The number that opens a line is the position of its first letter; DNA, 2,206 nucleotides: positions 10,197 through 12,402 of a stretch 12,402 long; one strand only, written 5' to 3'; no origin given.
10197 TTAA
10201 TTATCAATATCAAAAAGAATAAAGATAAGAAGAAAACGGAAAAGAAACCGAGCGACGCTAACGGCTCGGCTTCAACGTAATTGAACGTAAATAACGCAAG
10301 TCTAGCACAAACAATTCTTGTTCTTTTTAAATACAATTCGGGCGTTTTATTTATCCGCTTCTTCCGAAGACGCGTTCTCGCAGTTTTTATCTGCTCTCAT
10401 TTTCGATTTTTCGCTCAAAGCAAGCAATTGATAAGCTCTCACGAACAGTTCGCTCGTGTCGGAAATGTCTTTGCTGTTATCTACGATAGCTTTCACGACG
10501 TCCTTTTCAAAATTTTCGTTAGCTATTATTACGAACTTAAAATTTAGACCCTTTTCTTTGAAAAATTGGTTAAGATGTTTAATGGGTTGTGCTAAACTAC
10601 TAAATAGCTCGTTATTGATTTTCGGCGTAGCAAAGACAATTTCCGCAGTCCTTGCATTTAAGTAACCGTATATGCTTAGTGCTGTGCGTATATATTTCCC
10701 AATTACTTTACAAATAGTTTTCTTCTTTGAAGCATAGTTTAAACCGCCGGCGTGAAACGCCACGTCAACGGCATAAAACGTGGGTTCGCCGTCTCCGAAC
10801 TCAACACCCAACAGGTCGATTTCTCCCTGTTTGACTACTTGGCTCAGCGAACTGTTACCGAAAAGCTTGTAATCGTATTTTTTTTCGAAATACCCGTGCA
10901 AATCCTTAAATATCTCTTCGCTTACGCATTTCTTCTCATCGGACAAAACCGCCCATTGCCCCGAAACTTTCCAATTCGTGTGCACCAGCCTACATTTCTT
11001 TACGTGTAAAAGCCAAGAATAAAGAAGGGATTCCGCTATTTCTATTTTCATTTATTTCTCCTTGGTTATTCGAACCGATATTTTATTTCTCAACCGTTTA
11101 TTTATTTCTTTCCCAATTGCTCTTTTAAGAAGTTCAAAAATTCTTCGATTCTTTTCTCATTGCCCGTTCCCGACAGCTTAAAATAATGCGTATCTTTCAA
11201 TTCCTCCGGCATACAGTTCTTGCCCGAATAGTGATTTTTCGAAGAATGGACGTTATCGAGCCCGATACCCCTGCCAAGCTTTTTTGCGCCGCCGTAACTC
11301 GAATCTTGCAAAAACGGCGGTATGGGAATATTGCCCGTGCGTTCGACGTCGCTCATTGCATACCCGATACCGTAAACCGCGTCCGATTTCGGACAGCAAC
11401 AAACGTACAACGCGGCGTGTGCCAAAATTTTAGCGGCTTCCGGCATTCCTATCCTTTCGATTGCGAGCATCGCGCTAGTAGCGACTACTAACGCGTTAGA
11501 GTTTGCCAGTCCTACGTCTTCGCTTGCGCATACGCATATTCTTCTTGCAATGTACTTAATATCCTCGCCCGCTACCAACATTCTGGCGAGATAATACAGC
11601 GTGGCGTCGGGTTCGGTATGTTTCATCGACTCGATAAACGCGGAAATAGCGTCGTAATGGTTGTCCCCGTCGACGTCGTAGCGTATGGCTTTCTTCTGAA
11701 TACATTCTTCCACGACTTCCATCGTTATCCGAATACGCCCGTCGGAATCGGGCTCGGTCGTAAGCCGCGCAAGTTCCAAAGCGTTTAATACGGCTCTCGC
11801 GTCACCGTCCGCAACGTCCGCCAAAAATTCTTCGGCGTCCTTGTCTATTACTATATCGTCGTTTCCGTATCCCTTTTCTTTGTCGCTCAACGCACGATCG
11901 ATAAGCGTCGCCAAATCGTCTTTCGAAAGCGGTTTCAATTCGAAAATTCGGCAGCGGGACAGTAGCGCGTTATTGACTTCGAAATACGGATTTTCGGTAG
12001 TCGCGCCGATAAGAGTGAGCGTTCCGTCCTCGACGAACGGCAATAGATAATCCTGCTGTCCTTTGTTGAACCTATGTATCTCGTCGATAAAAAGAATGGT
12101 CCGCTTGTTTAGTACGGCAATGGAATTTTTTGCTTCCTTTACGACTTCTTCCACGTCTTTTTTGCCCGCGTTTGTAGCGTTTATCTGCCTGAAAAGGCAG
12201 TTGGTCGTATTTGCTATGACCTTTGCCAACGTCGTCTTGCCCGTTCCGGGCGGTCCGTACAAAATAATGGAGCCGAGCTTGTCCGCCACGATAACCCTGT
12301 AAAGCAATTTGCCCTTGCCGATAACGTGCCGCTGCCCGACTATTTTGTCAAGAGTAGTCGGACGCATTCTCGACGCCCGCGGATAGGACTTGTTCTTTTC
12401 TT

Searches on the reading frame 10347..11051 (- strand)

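Call 7: search_protein_families(library=ncbifam, proteins=[window:10347-11051:-])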
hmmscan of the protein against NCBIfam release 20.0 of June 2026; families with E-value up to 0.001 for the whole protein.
window:10347-11051:- (234 aa): 1 family
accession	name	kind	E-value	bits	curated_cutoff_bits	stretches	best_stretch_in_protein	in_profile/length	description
NF047936.1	antiphage_GapS6b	subfamily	0.00058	17.7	850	1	107-230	263-391/1089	GapS6b family protein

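Call 39: search_protein_families(library=pfam, proteins=[window:10347-11051:-])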
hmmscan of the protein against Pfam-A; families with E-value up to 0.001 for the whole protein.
window:10347-11051:- (234 aa): 0 families

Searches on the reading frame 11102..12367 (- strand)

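Call 7: search_protein_families(library=ncbifam, proteins=[window:11102-12367:-])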
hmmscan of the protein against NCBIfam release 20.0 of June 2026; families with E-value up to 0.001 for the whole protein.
window:11102-12367:- (421 aa): 77 families (the best 25 are shown)
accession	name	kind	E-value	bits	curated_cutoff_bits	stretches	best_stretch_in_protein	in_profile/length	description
NF009881.0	PRK13341.1-2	equivalog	3.9e-154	514.3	651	1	1-411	22-431/736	AAA family ATPase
NF009883.0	PRK13341.1-4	equivalog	2.7e-142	475.2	668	1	1-405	25-428/729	AAA family ATPase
NF009882.0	PRK13341.1-3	equivalog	1.5e-121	406.8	1197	1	1-412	24-434/734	AAA family ATPase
NF009880.0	PRK13341.1-1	equivalog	5.5e-77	259.5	891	1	1-413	12-404/599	AAA family ATPase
NF011289.0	PRK14700.1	equivalog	4.2e-47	160.7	570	1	109-412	1-292/300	recombination factor protein RarA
NF004549.0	PRK05896.1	equivalog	7.2e-20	71.2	578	2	64-212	96-232/642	DNA polymerase III subunits gamma and tau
TIGR02397.1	dnaX_nterm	equivalog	5.3e-19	68.7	250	2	2-59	9-64/355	DNA polymerase III subunit gamma/tau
NF000868.0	PRK00080.1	equivalog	9.6e-19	67.4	282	1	1-119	19-133/330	Holliday junction branch migration DNA helicase RuvB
TIGR00635.1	ruvB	equivalog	5.8e-17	61.7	299.05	1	6-117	3-110/305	Holliday junction branch migration DNA helicase RuvB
NF001679.0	PRK00440.1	equivalog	7.2e-17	61.4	303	1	2-216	13-225/322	replication factor C small subunit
NF003229.0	PRK04195.1-5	equivalog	9.2e-17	60.8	280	1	33-200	46-211/413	replication factor C large subunit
NF011523.0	PRK14962.1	equivalog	6.5e-16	58.2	576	2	64-222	94-238/474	DNA polymerase III subunits gamma and tau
NF003230.0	PRK04195.1-6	equivalog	3.9e-15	55.5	441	1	2-203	9-208/494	replication factor C large subunit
NF004046.1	PRK05563.1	equivalog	1.3e-14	54.1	400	2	2-60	10-66/567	DNA polymerase III subunit gamma/tau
NF003226.0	PRK04195.1-1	equivalog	1.6e-14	53.7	588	1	33-228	42-228/405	replication factor C large subunit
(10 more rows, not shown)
